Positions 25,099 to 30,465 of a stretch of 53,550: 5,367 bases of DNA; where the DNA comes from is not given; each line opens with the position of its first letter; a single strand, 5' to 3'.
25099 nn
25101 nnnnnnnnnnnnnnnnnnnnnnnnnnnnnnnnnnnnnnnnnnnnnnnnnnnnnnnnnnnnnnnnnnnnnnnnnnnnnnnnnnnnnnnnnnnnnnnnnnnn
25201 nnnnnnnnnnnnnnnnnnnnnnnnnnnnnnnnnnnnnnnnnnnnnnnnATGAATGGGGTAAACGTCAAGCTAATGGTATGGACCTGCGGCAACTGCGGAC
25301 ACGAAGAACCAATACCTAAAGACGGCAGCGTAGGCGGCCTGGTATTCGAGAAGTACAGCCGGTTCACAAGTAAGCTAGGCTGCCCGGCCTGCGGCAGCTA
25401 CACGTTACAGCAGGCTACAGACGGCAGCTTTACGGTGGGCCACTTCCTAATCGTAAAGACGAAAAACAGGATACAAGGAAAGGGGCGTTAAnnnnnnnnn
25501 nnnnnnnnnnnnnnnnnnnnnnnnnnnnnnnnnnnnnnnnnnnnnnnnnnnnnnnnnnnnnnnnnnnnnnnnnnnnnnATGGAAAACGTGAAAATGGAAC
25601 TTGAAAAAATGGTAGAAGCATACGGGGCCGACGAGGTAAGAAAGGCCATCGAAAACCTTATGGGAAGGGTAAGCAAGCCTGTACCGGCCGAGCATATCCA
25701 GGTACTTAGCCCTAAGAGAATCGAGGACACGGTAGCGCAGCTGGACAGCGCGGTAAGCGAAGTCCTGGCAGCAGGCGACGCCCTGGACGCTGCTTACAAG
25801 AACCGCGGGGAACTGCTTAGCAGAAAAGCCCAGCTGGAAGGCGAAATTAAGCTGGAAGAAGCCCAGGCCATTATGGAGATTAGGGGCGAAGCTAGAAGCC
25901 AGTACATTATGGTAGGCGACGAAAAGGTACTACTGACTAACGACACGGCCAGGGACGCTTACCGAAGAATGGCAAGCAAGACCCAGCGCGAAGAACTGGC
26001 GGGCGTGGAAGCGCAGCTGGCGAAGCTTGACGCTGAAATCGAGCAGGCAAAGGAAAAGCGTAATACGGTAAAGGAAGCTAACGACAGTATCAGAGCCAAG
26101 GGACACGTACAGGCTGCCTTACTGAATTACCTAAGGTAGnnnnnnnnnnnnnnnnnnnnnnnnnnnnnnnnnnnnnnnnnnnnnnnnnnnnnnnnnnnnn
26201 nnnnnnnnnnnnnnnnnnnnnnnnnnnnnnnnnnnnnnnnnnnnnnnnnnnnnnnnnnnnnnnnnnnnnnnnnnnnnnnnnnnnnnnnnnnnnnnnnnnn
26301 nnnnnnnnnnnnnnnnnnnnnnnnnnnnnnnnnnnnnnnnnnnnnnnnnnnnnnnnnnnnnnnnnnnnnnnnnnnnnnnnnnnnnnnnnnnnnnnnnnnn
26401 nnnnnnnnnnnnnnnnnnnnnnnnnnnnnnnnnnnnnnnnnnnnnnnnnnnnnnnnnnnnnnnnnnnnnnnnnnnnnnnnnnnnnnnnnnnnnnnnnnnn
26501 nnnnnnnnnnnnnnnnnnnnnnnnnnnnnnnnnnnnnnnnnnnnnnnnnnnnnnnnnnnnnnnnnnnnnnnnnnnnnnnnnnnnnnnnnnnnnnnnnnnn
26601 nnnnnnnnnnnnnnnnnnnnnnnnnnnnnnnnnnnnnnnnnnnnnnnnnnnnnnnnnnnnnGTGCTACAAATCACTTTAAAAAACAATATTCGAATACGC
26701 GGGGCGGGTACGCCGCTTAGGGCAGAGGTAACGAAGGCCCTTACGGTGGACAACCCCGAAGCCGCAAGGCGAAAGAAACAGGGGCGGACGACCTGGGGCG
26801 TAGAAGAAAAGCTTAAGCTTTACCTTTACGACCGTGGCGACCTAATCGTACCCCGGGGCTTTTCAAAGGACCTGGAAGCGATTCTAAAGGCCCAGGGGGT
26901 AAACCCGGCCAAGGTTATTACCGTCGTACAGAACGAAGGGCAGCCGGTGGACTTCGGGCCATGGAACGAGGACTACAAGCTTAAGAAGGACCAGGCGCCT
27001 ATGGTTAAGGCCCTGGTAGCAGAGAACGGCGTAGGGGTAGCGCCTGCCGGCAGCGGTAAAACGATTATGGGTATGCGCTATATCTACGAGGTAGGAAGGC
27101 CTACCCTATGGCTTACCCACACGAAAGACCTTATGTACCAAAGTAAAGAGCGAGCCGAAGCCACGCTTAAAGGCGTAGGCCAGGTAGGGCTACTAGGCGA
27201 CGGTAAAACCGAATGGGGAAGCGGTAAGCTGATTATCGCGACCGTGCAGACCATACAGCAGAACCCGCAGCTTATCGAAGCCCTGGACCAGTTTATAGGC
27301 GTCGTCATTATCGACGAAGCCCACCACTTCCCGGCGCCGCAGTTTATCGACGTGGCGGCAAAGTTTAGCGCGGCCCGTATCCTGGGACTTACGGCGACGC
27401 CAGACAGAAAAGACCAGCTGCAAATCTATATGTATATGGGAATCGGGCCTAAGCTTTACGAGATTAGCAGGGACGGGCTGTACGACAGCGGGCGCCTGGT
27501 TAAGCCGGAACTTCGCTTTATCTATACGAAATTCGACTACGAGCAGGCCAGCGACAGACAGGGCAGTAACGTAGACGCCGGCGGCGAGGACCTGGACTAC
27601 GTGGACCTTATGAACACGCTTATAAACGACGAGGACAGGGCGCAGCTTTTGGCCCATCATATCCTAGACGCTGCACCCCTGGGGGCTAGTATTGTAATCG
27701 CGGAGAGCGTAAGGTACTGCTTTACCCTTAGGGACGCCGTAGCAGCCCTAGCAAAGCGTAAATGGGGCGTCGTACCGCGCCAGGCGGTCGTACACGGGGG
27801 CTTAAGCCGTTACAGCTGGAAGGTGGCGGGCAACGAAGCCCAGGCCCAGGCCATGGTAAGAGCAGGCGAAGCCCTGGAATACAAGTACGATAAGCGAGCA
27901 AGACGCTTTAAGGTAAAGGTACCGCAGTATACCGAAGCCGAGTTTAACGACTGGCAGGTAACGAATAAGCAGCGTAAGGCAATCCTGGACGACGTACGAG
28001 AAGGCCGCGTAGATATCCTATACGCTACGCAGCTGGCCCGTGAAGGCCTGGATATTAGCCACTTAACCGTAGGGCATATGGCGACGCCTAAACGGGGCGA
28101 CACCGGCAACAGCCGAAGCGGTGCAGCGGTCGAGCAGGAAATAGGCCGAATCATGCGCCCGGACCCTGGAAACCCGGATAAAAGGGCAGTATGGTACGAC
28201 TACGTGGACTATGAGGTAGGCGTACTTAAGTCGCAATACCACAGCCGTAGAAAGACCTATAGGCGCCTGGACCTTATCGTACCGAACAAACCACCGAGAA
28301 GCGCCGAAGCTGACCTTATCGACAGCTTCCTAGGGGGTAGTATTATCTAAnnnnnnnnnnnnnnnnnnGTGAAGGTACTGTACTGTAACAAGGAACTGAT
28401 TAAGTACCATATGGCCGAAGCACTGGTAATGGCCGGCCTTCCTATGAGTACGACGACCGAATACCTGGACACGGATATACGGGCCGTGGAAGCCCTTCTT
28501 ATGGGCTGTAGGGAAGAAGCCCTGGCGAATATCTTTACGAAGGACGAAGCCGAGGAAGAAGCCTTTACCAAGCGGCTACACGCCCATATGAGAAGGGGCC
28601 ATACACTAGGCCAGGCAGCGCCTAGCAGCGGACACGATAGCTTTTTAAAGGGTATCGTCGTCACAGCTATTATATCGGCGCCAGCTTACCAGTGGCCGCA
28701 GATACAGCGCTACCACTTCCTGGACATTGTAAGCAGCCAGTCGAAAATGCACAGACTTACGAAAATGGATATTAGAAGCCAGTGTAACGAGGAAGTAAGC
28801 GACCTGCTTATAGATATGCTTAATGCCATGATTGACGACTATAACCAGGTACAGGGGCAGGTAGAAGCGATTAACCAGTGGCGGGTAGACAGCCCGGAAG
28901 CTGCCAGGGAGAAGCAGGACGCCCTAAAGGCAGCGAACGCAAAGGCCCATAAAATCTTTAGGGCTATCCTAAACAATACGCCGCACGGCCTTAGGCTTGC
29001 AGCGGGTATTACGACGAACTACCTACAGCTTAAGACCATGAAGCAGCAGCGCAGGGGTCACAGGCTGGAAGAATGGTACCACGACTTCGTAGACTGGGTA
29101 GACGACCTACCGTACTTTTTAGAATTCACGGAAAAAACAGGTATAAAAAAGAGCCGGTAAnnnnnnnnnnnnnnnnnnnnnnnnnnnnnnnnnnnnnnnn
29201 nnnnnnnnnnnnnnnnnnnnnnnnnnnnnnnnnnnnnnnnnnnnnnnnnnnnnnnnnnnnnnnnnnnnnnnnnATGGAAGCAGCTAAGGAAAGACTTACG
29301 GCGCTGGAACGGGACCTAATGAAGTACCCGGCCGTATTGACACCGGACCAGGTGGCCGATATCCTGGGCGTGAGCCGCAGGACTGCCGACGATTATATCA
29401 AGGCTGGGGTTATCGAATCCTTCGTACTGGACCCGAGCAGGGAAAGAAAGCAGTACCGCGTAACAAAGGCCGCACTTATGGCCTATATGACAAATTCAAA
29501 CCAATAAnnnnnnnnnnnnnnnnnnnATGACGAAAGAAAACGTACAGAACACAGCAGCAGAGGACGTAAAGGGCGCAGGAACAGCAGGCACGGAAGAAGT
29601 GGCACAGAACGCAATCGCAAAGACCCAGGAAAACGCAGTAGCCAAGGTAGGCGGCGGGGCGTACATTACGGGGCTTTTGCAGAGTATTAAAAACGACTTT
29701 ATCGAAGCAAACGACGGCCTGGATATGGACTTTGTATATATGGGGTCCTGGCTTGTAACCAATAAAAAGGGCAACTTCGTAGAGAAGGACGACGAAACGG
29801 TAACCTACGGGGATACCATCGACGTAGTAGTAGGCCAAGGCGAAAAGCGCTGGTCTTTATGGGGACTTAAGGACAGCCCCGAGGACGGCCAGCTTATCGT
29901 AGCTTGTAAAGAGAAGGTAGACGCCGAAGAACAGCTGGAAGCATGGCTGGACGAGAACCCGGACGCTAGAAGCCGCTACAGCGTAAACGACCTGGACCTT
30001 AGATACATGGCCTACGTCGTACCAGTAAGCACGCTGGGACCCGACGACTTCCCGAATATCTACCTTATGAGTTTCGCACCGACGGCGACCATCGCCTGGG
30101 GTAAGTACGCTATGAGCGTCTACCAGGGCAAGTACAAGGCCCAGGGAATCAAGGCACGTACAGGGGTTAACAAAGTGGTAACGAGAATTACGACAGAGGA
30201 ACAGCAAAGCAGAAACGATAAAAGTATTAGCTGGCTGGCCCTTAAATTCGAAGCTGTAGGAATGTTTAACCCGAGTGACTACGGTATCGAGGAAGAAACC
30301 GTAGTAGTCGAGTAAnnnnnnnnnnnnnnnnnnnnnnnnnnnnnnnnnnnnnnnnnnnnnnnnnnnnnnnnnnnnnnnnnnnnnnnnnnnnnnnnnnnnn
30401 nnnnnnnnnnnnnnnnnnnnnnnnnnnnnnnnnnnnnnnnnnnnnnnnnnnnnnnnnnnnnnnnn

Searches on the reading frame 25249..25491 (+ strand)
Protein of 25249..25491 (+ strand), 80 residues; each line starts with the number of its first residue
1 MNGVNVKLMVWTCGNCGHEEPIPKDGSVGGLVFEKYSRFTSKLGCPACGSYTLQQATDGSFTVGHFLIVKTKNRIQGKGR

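Call 69: search_protein_families(library=pfam, proteins=[window:25249-25491:+], max_evalue=0.01)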
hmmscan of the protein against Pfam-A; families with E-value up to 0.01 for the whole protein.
window:25249-25491:+ (80 aa): 1 family
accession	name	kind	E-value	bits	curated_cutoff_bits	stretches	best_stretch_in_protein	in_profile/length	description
PF14311.12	DUF4379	-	0.0091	16.6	24.5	0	7-19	24-36/56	Probable Treble clef zinc finger domain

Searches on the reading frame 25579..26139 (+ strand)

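Call 14: search_protein_families(library=phrogs, proteins=[window:25579-26139:+])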
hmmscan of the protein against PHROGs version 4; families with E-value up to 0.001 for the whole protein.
window:25579-26139:+ (186 aa): 1 family
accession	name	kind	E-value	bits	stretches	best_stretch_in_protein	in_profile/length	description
phrog_18033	-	unknown function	8.5e-55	186.4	1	4-185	4-182/186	-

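Call 15: search_protein_families(library=pfam, proteins=[window:25579-26139:+], max_evalue=0.01)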
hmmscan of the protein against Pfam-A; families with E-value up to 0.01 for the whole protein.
window:25579-26139:+ (186 aa): 2 families
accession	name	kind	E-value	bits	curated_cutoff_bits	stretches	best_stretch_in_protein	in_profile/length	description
PF13870.11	CCDC113_CCDC96_CC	-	0.0035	17.5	31.6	1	130-176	90-136/177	CCDC113/CCDC96, coiled-coil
PF04012.17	PspA_IM30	-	0.0085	16.2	33.9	0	132-181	106-155/220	PspA/IM30 family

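Call 88: search_protein_families(library=ncbifam, proteins=[window:25579-26139:+], max_evalue=0.01)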
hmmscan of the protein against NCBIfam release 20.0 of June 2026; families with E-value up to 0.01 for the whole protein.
window:25579-26139:+ (186 aa): 1 family
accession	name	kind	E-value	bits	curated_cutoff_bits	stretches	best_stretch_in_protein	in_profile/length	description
NF045487.1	ASRP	equivalog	0.0057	15.3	300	1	20-170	100-250/593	archaea-specific SMC-related protein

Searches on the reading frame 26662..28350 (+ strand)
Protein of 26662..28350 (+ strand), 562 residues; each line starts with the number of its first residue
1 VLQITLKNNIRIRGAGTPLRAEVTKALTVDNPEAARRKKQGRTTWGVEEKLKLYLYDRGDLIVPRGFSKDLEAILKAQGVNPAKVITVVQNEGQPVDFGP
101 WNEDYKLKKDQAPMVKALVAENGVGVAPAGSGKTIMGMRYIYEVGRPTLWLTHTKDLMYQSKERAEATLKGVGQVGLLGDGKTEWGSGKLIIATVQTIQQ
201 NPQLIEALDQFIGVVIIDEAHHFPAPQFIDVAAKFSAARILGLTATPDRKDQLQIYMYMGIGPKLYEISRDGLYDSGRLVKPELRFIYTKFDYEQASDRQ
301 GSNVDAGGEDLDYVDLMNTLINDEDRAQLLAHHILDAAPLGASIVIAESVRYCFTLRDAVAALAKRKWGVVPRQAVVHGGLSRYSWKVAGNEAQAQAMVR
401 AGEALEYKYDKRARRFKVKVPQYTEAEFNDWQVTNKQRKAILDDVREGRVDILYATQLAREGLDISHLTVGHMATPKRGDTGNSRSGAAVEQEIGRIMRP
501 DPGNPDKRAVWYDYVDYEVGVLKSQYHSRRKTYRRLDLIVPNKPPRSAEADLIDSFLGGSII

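Call 14: search_protein_families(library=phrogs, proteins=[window:26662-28350:+])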
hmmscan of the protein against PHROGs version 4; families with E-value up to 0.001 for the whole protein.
window:26662-28350:+ (562 aa): 3 families
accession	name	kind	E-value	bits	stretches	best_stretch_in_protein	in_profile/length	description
phrog_16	-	DNA, RNA and nucleotide metabolism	1.1e-56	193.7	1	84-524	257-609/986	DNA helicase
phrog_9690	-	DNA, RNA and nucleotide metabolism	1e-13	52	1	207-526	37-280/306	DNA helicase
phrog_27849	-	unknown function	0.00014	21.1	0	436-501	483-546/664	-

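Call 15: search_protein_families(library=pfam, proteins=[window:26662-28350:+], max_evalue=0.01)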
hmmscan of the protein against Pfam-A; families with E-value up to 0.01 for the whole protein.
window:26662-28350:+ (562 aa): 4 families
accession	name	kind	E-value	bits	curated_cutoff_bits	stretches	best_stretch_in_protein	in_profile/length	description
PF04851.21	ResIII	-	8.5e-22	78.2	22.5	1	106-249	3-164/164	Type III restriction enzyme, res subunit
PF00270.35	DEAD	-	4e-11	43.4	26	1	110-250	3-162/167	DEAD/DEAH box helicase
PF00271.37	Helicase_C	-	2.5e-08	34.6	23.5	1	431-499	47-108/110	Helicase conserved C-terminal domain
PF18766.7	SWI2_SNF2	-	0.0065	16.6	26.7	0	129-252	27-160/221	SWI2/SNF2 ATPase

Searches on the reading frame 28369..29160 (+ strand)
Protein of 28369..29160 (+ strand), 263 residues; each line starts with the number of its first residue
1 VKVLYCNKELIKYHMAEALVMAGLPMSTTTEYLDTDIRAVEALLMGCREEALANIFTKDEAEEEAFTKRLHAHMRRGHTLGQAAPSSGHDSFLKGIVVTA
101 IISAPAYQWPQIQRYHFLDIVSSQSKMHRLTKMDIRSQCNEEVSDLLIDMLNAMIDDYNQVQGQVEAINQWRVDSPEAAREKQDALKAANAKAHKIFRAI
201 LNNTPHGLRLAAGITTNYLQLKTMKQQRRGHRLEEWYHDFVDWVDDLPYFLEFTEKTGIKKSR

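Call 14: search_protein_families(library=phrogs, proteins=[window:28369-29160:+])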
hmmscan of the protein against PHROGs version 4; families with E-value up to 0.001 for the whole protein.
window:28369-29160:+ (263 aa): 1 family
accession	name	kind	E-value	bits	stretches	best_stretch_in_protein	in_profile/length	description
phrog_6721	-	unknown function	3e-43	149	1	13-250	16-211/218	-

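Call 15: search_protein_families(library=pfam, proteins=[window:28369-29160:+], max_evalue=0.01)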
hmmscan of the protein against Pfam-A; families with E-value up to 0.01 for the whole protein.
window:28369-29160:+ (263 aa): 0 families

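Call 87: search_solved_structures(query=window:28369-29160:+, max_evalue=10)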
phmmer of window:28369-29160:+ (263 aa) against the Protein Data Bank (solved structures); distinct sequences matched with E-value up to 10: 2.
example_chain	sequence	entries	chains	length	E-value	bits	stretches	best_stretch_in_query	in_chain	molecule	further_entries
4yuu_q1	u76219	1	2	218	0.94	12.2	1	166-253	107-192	Extrinsic protein in photosystem II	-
3kcm_A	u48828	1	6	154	1.4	11.6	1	143-211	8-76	Thioredoxin family protein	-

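Call 88: search_protein_families(library=ncbifam, proteins=[window:28369-29160:+], max_evalue=0.01)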
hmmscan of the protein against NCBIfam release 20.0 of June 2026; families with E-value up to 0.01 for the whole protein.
window:28369-29160:+ (263 aa): 0 families

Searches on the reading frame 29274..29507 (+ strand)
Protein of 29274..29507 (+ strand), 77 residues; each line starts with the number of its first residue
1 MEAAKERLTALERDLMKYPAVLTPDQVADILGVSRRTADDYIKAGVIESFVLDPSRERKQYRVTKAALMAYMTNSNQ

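Call 70: search_protein_families(library=pfam, proteins=[window:29274-29507:+], max_evalue=0.01)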
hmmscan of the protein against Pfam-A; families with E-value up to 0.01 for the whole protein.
window:29274-29507:+ (77 aa): 6 families
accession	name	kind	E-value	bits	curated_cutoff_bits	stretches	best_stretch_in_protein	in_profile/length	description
PF12728.13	HTH_17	-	6.2e-12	46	27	1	21-74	1-49/51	Helix-turn-helix domain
PF13384.12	HTH_23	-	0.00027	21.1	24.6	1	20-43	16-39/50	Homeodomain-like domain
PF13551.12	HTH_29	-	0.0033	17.9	28.1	1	22-44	13-35/64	Winged helix-turn helix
PF08279.18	HTH_11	-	0.007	16.7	25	1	15-44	9-38/55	HTH domain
PF13338.12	AbiEi_4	-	0.0073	16.8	25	1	21-48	13-39/49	Transcriptional regulator, AbiEi antitoxin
PF00376.29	MerR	-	0.0084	16.4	28.2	0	23-49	1-27/38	MerR family regulatory protein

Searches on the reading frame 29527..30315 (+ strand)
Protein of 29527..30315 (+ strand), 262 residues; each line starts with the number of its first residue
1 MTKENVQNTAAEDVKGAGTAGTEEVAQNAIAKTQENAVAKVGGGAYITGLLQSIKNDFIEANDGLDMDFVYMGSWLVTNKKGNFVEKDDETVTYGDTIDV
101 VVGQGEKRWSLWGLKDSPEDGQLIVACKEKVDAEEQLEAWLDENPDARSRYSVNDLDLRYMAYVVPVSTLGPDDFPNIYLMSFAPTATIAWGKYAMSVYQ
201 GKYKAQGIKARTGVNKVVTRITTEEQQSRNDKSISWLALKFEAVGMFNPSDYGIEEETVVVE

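Call 14: search_protein_families(library=phrogs, proteins=[window:29527-30315:+])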
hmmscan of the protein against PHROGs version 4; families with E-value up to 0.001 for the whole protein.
window:29527-30315:+ (262 aa): 1 family
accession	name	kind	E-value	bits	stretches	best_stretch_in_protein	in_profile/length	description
phrog_17870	-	unknown function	6.3e-114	380.8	1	30-258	9-238/246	-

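Call 15: search_protein_families(library=pfam, proteins=[window:29527-30315:+], max_evalue=0.01)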
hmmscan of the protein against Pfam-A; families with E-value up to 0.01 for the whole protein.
window:29527-30315:+ (262 aa): 0 families

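Call 86: search_solved_structures(query=window:29527-30315:+, max_evalue=10)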
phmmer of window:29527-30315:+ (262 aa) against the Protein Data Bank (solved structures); distinct sequences matched with E-value up to 10: 4.
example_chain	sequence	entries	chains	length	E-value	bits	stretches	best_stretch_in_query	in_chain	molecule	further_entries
2jxu_A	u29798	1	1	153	1.1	12.2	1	13-125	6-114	TerB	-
7vd5_19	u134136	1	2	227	1.3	11.9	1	75-119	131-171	Fcpb5, Fucoxanthin chlorophyll a/c-binding protein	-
6jlu_P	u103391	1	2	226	1.4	11.8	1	79-119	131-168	FCP-D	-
7vd6_19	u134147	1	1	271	1.5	11.7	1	75-119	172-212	Fcpb5, Fucoxanthin chlorophyll a/c-binding protein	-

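Call 88: search_protein_families(library=ncbifam, proteins=[window:29527-30315:+], max_evalue=0.01)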
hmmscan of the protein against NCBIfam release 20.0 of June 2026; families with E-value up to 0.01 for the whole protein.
window:29527-30315:+ (262 aa): 0 families
